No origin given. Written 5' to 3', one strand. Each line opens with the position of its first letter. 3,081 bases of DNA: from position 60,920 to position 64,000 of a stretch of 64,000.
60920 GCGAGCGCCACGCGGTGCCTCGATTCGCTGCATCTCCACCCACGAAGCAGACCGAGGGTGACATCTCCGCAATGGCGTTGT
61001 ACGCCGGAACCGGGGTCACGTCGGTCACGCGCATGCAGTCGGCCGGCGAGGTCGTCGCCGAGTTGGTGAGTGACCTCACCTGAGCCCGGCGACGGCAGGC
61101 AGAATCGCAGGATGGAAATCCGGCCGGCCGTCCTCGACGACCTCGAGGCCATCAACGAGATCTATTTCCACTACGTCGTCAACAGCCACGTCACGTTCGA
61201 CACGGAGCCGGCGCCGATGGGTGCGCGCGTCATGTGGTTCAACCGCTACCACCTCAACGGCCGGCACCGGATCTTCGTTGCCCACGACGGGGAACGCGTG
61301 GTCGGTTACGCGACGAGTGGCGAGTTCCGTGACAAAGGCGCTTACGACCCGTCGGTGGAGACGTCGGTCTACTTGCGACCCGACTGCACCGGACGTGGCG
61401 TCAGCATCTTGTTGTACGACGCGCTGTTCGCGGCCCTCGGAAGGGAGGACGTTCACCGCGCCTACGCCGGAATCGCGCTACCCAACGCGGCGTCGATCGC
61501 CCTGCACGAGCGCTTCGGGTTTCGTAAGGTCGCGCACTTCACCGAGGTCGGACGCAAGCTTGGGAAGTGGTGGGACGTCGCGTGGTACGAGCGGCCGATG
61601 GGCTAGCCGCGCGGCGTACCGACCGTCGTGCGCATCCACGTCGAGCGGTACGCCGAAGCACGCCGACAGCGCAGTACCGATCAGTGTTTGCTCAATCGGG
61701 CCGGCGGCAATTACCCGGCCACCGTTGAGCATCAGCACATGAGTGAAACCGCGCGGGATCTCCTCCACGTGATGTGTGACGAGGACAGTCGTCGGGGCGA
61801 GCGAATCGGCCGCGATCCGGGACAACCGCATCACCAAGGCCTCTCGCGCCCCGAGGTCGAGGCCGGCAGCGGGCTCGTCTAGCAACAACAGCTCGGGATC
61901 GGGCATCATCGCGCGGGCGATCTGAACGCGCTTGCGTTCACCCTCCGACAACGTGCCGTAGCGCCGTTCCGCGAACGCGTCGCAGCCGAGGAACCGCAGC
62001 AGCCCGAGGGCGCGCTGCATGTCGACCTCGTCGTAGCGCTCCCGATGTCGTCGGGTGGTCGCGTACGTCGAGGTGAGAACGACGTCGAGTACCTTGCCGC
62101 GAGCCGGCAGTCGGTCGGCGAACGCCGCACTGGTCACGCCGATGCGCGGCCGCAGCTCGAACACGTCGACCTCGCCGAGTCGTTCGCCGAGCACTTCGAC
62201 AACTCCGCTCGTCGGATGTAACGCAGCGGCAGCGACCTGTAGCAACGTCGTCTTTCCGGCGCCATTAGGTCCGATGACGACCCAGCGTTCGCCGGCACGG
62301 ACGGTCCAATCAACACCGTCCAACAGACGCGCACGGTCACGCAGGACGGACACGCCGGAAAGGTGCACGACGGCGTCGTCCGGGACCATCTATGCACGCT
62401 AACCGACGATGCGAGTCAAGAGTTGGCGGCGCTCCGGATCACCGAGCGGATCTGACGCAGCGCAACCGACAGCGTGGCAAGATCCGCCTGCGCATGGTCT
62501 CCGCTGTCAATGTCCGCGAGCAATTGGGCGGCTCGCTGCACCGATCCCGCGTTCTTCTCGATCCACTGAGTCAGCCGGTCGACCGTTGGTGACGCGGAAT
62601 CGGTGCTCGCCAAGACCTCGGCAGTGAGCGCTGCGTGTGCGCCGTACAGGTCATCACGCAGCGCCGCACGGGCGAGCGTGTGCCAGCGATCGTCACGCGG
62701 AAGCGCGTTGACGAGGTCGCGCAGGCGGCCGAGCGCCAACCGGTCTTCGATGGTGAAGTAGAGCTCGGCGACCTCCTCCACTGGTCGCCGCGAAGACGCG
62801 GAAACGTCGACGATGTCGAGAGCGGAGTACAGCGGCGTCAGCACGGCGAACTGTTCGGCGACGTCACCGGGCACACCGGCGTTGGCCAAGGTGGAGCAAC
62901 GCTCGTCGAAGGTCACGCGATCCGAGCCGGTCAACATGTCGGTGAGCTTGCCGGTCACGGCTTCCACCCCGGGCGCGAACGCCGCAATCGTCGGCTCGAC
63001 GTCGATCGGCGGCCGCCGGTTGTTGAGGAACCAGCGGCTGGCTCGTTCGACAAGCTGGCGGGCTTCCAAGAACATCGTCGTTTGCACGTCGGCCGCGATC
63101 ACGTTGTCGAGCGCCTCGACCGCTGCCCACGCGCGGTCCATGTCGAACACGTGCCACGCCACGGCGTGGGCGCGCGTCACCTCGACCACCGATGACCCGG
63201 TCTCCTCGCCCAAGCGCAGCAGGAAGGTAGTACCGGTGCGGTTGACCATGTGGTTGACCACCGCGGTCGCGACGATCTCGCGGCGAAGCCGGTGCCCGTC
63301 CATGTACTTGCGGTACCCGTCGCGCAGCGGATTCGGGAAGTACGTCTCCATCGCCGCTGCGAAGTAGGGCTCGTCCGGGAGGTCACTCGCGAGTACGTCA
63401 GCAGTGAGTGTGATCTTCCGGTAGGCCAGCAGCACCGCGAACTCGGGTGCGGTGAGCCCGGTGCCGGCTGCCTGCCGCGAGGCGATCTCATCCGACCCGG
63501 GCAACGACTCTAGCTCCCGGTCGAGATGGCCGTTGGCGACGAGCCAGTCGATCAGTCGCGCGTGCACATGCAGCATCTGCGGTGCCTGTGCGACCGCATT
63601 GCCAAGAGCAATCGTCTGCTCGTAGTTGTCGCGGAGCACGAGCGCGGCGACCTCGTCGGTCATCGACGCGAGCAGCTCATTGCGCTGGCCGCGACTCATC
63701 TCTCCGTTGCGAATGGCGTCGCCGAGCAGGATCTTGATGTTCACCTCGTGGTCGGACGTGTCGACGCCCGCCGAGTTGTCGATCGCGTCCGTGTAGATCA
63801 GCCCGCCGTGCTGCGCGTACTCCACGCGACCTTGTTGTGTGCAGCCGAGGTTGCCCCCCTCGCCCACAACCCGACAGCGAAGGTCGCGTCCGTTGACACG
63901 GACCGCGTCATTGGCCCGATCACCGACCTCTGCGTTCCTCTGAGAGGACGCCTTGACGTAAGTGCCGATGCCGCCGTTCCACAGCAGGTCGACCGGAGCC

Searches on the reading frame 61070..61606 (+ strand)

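Call 47: search_protein_families(library=pfam, proteins=[window:61070-61606:+], max_evalue=0.0001)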
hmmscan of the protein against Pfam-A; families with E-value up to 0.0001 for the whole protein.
window:61070-61606:+ (178 aa): 4 families
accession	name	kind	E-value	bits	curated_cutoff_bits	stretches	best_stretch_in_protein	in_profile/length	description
PF13420.13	Acetyltransf_4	-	1.6e-19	70.9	24.3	1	17-172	1-155/155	Acetyltransferase (GNAT) domain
PF00583.31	Acetyltransf_1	-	2.5e-12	47.5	20.7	1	44-151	12-116/116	Acetyltransferase (GNAT) family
PF13302.13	Acetyltransf_3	-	2e-08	35.5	25.4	1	14-152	1-138/138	Acetyltransferase (GNAT) domain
PF13508.13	Acetyltransf_7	-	4.3e-07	30.6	27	1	65-152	2-83/84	Acetyltransferase (GNAT) domain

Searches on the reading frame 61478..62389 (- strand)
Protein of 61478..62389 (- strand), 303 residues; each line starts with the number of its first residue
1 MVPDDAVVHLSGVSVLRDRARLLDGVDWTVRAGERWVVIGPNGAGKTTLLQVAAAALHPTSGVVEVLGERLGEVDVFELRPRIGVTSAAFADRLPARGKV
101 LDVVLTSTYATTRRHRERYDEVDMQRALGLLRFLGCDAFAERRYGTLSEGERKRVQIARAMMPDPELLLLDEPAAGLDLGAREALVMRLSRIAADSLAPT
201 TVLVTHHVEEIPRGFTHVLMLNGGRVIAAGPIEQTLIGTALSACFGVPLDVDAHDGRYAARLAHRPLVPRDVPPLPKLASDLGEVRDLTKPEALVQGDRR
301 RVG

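Call 47: search_protein_families(library=pfam, proteins=[window:61478-62389:-], max_evalue=0.0001)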
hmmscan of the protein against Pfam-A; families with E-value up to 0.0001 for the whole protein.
window:61478-62389:- (303 aa): 2 families
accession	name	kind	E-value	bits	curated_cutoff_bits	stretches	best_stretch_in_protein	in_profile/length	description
PF00005.33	ABC_tran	-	2.1e-26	93.6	25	1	23-174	1-136/137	ABC transporter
PF13304.12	AAA_21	-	3.5e-09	37.6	27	0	37-53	3-19/304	AAA domain, putative AbiEii toxin, Type IV TA system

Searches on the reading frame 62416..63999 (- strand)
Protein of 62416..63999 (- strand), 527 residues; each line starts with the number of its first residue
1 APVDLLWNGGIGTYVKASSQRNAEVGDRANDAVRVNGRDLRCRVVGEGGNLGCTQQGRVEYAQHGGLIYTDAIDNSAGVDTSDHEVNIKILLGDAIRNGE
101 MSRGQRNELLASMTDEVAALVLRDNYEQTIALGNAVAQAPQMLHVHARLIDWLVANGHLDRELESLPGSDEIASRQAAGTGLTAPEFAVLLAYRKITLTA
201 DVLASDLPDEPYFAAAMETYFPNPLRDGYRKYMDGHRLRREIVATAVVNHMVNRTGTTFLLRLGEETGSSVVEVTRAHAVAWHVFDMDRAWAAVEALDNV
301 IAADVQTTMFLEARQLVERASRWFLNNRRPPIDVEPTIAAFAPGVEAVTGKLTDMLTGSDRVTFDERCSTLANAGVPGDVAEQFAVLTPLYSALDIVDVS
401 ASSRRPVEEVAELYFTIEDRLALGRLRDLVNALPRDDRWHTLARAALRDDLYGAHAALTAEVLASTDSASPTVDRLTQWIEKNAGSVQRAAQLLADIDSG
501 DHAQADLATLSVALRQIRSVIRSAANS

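Call 47: search_protein_families(library=pfam, proteins=[window:62416-63999:-], max_evalue=0.0001)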
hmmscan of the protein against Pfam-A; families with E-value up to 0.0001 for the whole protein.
window:62416-63999:- (527 aa): 2 families
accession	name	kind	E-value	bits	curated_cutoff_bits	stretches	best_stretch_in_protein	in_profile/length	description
PF21074.2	GDH_C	-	1e-126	423.1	26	1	179-518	1-338/339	Glutamate dehydrogenase, C-terminal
PF05088.18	Bac_GDH_CD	-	4.9e-64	217.1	22.8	1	1-133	363-495/497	Bacterial NAD-glutamate dehydrogenase, catalytic domain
